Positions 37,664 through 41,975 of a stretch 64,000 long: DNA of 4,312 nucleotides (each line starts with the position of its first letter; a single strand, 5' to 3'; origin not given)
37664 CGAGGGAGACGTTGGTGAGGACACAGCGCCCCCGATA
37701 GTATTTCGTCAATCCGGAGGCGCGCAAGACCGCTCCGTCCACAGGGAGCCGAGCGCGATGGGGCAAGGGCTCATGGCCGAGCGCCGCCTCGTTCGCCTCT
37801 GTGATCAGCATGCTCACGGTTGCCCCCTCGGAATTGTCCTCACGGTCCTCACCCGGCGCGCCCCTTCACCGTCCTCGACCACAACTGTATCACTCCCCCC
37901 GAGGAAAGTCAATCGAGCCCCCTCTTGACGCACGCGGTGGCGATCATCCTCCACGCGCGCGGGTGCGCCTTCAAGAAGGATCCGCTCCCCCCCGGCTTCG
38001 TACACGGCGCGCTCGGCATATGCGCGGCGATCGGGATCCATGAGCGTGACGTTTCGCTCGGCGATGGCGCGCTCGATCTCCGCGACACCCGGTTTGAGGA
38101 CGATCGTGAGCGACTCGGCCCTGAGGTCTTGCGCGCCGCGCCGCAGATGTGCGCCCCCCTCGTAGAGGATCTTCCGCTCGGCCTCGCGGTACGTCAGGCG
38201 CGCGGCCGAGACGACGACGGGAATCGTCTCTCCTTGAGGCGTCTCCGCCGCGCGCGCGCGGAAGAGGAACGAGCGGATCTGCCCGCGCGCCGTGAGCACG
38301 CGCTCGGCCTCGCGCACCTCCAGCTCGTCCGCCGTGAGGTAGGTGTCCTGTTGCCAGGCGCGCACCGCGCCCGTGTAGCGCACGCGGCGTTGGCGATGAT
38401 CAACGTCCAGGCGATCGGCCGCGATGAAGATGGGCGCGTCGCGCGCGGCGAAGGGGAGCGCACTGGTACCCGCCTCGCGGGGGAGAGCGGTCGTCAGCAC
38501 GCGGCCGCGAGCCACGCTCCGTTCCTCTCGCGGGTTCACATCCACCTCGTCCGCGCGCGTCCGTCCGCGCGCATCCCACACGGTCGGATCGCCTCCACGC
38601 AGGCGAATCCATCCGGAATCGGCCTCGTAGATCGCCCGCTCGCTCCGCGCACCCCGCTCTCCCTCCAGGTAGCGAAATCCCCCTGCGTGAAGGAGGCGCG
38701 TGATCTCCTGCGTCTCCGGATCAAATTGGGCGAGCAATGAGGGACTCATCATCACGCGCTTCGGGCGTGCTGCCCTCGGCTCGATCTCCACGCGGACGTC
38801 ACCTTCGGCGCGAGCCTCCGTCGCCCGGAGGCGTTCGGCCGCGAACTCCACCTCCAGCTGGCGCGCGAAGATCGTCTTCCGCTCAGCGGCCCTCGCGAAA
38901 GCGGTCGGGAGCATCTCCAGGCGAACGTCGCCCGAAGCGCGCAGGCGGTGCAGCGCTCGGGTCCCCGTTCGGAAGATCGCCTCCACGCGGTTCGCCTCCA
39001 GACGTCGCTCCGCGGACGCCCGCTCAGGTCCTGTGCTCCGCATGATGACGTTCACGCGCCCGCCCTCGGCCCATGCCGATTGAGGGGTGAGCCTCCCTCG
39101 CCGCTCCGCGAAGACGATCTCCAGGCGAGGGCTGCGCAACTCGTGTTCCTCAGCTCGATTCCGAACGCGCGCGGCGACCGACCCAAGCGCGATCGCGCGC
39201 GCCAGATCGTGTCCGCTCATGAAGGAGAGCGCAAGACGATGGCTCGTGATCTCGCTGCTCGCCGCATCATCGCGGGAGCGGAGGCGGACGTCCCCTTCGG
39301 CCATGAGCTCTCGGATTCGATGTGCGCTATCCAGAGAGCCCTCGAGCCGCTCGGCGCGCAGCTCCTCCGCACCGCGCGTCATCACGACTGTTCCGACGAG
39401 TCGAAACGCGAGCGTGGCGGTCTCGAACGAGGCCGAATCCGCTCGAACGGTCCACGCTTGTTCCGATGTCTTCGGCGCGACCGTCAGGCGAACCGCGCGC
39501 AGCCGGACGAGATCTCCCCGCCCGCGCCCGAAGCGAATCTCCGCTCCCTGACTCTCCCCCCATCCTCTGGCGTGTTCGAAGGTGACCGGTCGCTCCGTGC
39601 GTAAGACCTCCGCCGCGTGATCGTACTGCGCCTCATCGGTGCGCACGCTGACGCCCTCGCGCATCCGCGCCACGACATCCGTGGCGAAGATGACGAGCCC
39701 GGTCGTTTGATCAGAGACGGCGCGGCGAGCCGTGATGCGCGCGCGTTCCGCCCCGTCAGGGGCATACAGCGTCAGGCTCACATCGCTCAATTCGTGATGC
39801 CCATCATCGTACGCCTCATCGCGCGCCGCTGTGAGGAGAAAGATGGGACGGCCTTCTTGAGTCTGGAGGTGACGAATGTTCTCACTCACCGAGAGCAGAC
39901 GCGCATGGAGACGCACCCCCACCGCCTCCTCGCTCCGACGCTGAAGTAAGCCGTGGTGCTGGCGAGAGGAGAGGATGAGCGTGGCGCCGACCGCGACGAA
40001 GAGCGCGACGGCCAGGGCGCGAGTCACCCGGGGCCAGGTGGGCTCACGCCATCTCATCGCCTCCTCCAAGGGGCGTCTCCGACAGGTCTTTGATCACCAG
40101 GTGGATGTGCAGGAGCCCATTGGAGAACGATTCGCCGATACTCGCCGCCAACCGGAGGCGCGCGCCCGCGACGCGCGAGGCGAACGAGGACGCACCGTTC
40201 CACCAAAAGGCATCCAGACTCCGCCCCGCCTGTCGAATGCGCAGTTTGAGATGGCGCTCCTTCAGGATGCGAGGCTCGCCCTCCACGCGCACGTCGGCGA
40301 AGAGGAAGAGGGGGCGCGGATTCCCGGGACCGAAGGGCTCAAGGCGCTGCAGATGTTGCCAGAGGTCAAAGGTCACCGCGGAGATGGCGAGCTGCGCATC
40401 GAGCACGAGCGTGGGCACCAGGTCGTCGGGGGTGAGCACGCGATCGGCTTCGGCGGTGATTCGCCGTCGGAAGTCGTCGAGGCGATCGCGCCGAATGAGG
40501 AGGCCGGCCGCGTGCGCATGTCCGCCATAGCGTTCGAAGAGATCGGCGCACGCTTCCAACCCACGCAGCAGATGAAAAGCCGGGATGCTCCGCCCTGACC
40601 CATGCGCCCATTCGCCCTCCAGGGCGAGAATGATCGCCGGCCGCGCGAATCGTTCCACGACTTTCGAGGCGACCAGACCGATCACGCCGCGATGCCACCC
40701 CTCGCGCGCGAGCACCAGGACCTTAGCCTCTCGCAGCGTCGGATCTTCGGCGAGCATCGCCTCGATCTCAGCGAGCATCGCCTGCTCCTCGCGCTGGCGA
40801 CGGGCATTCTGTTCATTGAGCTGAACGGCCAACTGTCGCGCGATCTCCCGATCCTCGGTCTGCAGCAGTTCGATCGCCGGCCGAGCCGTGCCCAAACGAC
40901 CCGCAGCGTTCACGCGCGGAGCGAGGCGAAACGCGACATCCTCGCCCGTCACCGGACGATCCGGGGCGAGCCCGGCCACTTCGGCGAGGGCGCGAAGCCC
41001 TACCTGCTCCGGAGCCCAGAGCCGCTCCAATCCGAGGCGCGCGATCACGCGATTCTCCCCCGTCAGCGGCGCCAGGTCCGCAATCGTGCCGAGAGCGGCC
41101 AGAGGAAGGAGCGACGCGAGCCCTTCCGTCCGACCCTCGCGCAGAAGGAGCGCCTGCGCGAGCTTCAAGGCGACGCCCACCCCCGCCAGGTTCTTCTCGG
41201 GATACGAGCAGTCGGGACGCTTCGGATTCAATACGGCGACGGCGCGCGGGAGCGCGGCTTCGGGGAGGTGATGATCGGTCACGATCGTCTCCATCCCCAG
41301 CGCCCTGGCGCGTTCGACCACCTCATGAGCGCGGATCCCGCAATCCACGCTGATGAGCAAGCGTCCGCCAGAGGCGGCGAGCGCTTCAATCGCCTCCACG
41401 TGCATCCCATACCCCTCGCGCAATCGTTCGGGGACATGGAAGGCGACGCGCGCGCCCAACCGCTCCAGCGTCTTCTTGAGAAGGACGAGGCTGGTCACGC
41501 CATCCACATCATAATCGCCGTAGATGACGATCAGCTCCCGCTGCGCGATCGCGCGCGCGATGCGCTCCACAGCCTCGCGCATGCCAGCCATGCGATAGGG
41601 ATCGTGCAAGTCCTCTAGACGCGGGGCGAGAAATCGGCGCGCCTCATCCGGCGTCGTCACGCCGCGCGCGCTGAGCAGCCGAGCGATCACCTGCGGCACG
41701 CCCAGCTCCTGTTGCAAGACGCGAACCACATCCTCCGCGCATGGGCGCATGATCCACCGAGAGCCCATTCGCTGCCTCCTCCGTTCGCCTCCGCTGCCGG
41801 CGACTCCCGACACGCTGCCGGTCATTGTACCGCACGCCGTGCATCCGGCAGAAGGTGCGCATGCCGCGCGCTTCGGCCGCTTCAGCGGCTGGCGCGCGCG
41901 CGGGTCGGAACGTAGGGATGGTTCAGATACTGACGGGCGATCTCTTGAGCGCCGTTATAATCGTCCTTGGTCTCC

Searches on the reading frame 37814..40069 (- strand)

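Call 63: search_protein_families(library=pfam, proteins=[window:37814-40069:-], max_evalue=0.00001)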
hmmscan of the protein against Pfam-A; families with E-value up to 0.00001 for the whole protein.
window:37814-40069:- (751 aa): 2 families
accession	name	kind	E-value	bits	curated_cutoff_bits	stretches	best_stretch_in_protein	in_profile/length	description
PF03968.19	LptD_N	-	3.5e-23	82.4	20.4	1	620-714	2-101/113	LptA/(LptD N-terminal domain) LPS transport protein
PF06835.18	LptC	-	1.6e-13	51.1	21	1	55-177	29-156/175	Lipopolysaccharide-assembly, LptC-related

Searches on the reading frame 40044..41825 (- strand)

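Call 63: search_protein_families(library=pfam, proteins=[window:40044-41825:-], max_evalue=0.00001)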
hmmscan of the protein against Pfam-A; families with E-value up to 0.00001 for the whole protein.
window:40044-41825:- (593 aa): 3 families
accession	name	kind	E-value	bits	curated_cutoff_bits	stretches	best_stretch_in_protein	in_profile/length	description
PF01368.27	DHH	-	4.9e-25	88.7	28.1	1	99-246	2-124/125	DHH family, N-terminal domain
PF17768.7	RecJ_OB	-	1.1e-21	77.4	27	1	475-580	1-107/107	RecJ OB domain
PF02272.25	DHHA1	-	2.9e-11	44.1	25.9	1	367-458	2-98/102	DHHA1 domain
